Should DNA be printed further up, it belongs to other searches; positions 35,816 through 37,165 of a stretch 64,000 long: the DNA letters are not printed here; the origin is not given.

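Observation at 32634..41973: Tightly packed glycan-modification operon downstream of the collagen-like gene that embeds a FecBCD-type ABC importer, a metallophosphoesterase and an orphan ClpP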

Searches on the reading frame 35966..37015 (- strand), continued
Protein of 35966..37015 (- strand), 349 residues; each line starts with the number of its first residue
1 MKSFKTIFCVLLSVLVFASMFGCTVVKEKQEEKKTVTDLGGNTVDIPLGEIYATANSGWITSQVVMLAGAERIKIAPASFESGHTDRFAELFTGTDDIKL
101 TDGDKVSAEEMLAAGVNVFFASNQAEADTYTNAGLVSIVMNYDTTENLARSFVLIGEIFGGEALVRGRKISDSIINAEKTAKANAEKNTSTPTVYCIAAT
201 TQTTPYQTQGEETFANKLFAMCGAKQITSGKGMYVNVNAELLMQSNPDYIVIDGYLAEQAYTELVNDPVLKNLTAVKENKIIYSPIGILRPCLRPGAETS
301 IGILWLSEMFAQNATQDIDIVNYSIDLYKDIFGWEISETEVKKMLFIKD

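Call 22: find_encoding_contigs(protein=P0002, flank=10000, max_places=2)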
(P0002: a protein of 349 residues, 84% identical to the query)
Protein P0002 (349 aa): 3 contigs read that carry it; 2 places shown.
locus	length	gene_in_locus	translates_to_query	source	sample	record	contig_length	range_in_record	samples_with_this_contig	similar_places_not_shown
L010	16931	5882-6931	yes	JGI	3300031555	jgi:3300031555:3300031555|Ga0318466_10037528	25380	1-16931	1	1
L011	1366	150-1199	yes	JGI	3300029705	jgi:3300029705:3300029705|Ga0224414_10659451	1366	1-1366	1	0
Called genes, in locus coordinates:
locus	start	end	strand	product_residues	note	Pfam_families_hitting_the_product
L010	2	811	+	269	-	?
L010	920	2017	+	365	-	PF13428:TPR_14 (faint), PF14559:TPR_19 (faint), PF13424:TPR_12 (faint), PF13374:TPR_10 (faint), PF07719:TPR_2 (weak)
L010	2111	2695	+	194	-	PF00574:CLP_protease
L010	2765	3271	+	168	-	-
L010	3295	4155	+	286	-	PF01501:Glyco_transf_8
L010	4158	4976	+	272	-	PF00132:Hexapep (weak)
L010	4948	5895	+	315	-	-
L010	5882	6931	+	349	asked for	PF01497:Peripla_BP_2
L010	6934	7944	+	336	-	PF01032:FecCD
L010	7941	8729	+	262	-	PF00005:ABC_tran, PF02463:SMC_N, PF13175:AAA_15 (faint), PF13476:AAA_23 (weak), PF13304:AAA_21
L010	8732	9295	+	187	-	-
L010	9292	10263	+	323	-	PF01501:Glyco_transf_8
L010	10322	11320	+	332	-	PF00365:PFK, PF01513:NAD_kinase (weak)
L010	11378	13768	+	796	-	PF00488:MutS_V, PF20297:MSSS, PF01713:Smr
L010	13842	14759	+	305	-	-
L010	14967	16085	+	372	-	-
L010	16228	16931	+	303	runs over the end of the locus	PF00009:GTP_EFTU, PF00350:Dynamin_N (weak), PF01926:MMR_HSR1, PF02421:FeoB_N, PF04548:AIG1 (weak), PF04670:Gtr1_RagA, PF10662:PduV-EutP (weak), PF07650:KH_2, +4 more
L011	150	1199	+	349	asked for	PF01497:Peripla_BP_2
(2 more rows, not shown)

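Call 23: search_solved_structures(query=window:35966-37015:-, max_evalue=0.01)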
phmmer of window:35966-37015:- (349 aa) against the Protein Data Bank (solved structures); distinct sequences matched with E-value up to 0.01: 3.
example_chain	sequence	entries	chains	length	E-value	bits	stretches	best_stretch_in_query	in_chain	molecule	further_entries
4hn9_A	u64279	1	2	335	1.3e-10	44.3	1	35-317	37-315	Iron complex transport system substrate-binding protein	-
4ovk_A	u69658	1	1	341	3.1e-09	39.8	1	32-347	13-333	Periplasmic binding protein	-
2q8p_A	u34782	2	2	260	0.0096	18.4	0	133-281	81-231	Iron-regulated surface determinant E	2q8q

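Call 37: search_protein_families(library=pfam, proteins=[L005:8113-9039:+, L005:7416-8111:+, L005:6780-7358:+, L004:11226-12056:+, L009:7388-7930:+, L009:4005-4937:+], max_evalue=10)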
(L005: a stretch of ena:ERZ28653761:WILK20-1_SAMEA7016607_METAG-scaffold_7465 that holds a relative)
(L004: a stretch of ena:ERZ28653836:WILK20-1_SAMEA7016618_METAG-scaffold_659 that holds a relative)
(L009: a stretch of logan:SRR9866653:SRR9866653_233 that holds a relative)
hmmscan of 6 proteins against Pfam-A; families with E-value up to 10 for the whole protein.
L005:8113-9039:+ (308 aa): 1 family
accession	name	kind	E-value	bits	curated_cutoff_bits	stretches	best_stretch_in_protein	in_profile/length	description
PF18143.6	HAD_SAK_2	-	3.7e-29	102.3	27.5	1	166-305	1-139/139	HAD domain in Swiss Army Knife RNA repair proteins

L005:7416-8111:+ (231 aa): 3 families
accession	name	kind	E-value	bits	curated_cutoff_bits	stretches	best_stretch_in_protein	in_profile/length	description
PF00149.33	Metallophos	-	8e-17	62.7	21.5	1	1-201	1-167/191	Calcineurin-like phosphoesterase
PF12850.12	Metallophos_2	-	5.8e-06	26.8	27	1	1-89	1-60/154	Calcineurin-like phosphoesterase superfamily domain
PF06874.16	FBPase_2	-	0.32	9.6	27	1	34-68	187-221/639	Firmicute fructose-1,6-bisphosphatase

L005:6780-7358:+ (192 aa): 5 families
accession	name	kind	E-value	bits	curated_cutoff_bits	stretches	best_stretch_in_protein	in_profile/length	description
PF23310.1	TPR_27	-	9.7e-05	22.4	27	1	112-159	29-77/110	Plant tetratrico peptide repeats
PF22172.1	C2c1_helical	-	0.0017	18.6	27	1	26-61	33-68/168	CRISPR-associated endonuclease C2c1 second helical domain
PF08238.18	Sel1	-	0.0051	17.8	30.7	1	144-168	2-26/36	Sel1 repeat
PF18609.8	SAM_Exu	-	0.066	13.9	28.9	1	47-75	44-72/72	Exuperantia SAM-like domain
PF14721.12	AIF_C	-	0.32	11.9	25.9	1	76-126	61-107/130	Apoptosis-inducing factor, mitochondrion-associated, C-term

L004:11226-12056:+ (276 aa): 1 family
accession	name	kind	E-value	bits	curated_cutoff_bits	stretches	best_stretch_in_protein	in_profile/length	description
PF20594.3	DUF6794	-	0.19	12.2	27.1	0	42-70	24-52/83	Domain of unknown function (DUF6794)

L009:7388-7930:+ (180 aa): 4 families
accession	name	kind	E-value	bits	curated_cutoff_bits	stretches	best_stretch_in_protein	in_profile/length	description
PF08238.18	Sel1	-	4.3e-05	24.4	30.7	1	128-153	1-26/36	Sel1 repeat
PF07719.23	TPR_2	-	0.0056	17.2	27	1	100-125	5-30/34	Tetratricopeptide repeat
PF00515.34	TPR_1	-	0.076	13.3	27.8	1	103-124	8-29/34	Tetratricopeptide repeat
PF23310.1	TPR_27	-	0.086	13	27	1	104-155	37-88/110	Plant tetratrico peptide repeats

L009:4005-4937:+ (310 aa): 1 family
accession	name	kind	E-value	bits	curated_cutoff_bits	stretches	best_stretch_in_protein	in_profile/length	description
PF08238.18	Sel1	-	0.02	15.9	30.7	1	161-185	6-30/36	Sel1 repeat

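Call 54: predict_structure(alignment_id=A1)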
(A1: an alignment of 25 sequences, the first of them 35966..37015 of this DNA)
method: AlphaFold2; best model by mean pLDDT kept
length: 349 residues; sequences in the alignment: 25
mean_pLDDT: 89.0   pTM: 0.83
mean pLDDT of the five models: 89.0, 87.4, 86.6, 85.4, 84.1
residues with pLDDT >= 90: 256; 70-90: 53; 50-70: 27; < 50: 13
segments of 3 or more residues with pLDDT < 50: 22-30
pLDDT, mean of each block of 10 residues (from residue 1): 57 57 44 86 95 95 97 97 89 95 96 98 96 97 90 98 98 96 91 93 89 87 93 89 96 91 97 96 91 90 91 72 96 95 79
secondary structure, 60 per line:
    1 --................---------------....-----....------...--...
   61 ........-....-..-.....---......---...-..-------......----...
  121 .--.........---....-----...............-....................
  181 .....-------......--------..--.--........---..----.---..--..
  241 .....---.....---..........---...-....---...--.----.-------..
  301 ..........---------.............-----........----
elements in order: H3-18 E34-37 E43-46 E53-55 H58-68 H78-82 H86-91 H108-113 E118-121 H124-132 E136-139 H145-159 H161-185 E193-198 H214-221 H239-245 E249-253 H257-266 H274-277 E281-283 H299-310 H320-332 H338-345

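Call 57: fold_search(model_id=the predicted structure, library=pdb)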
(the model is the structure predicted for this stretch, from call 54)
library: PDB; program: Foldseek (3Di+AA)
matches with E <= 10: 898; with E <= 0.001: 157
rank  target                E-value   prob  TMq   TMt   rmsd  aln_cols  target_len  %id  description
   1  4ovk                  2.2e-18  1.00  0.74  0.78   3.5       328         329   20  Crystal structure of periplasmic solute binding protein from Veillonella parvula DSM 2008 (released 2013-12-18)
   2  4hn9_A                5.4e-18  1.00  0.72  0.78   3.4       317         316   21  Crystal structure of iron ABC transporter solute-binding protein from Eubacterium eligens (released 2012-12-12)
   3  4hn9_B                3.5e-17  1.00  0.71  0.76   3.3       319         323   21  Crystal structure of iron ABC transporter solute-binding protein from Eubacterium eligens (released 2012-12-12)
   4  4pag_B                1.1e-15  1.00  0.73  0.79   3.7       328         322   14  ABC transporter solute binding protein from Sulfurospirillum deleyianum DSM 6946 (released 2014-04-30)
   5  4pag_A                1.9e-15  1.00  0.72  0.77   3.7       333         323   14  ABC transporter solute binding protein from Sulfurospirillum deleyianum DSM 6946 (released 2014-04-30)
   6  3psa                  3.0e-15  1.00  0.71  0.76   3.7       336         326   16  Classification of a Haemophilus influenzae ABC transporter HI1470/71 through its cognate molybdate periplasmic binding p (released 2011-11-30)
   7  2etv_B                1.5e-13  1.00  0.66  0.68   4.5       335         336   18  Crystal structure of a putative fe(iii) abc transporter (tm0189) from thermotoga maritima msb8 at 1.70 A resolution (released 2006-02-07)
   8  2etv_A                1.7e-13  1.00  0.66  0.67   4.4       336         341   18  Crystal structure of a putative fe(iii) abc transporter (tm0189) from thermotoga maritima msb8 at 1.70 A resolution (released 2006-02-07)
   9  4mo9                  3.6e-13  1.00  0.68  0.68   4.1       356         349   18  Crystal Structure of TroA-like Periplasmic Binding Protein FepB from Veillonella parvula (released 2013-09-25)
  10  4mlz_B                4.0e-13  1.00  0.56  0.64   5.4       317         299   19  Crystal structure of periplasmic binding protein from Jonesia denitrificans (released 2013-09-18)
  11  5b50                  4.3e-13  1.00  0.56  0.59   5.0       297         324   18  Crystal structure of heme binding protein HmuT Y240A (released 2017-03-01)
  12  5az3                  4.5e-13  1.00  0.55  0.61   5.2       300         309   17  Crystal structure of heme binding protein HmuT (released 2015-11-18)
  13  4mlz_A                6.7e-13  1.00  0.58  0.66   5.2       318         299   19  Crystal structure of periplasmic binding protein from Jonesia denitrificans (released 2013-09-18)
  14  4ino_A                1.0e-12  1.00  0.67  0.76   4.0       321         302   13  The crystal structure of Helicobacter pylori Ceue (HP1561) (released 2014-01-08)
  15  9if3_D                1.1e-12  1.00  0.67  0.68   4.2       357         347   17  Structure of YIUA from Yersinia ruckeri with Iron and DHB-L-Arg-L-Ser (released 2025-11-05)
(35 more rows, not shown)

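Call 64: search_dna_similar(query=window:35966-37015:-, collection=plasmids, mode=protein, max_evalue=1e-10, max_rows=10)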
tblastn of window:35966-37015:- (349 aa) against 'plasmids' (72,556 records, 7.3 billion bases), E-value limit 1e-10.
Records with a match: 1; places in all: 1; records where one place covers at least 80% of the query: 1.
Best place of each record, by identity: <60% 1.
By first word of the organism name: Limosilactobacillus 1.
By predicted mobility (MOB-suite, as given by PLSDB): mobilizable 1.
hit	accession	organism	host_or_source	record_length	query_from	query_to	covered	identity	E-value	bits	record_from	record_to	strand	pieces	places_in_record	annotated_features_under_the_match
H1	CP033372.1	Limosilactobacillus fermentum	Cow,cell culture,Fresh milk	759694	38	345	88%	23.5%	1e-16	89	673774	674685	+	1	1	peptide ABC transporter substrate-binding protein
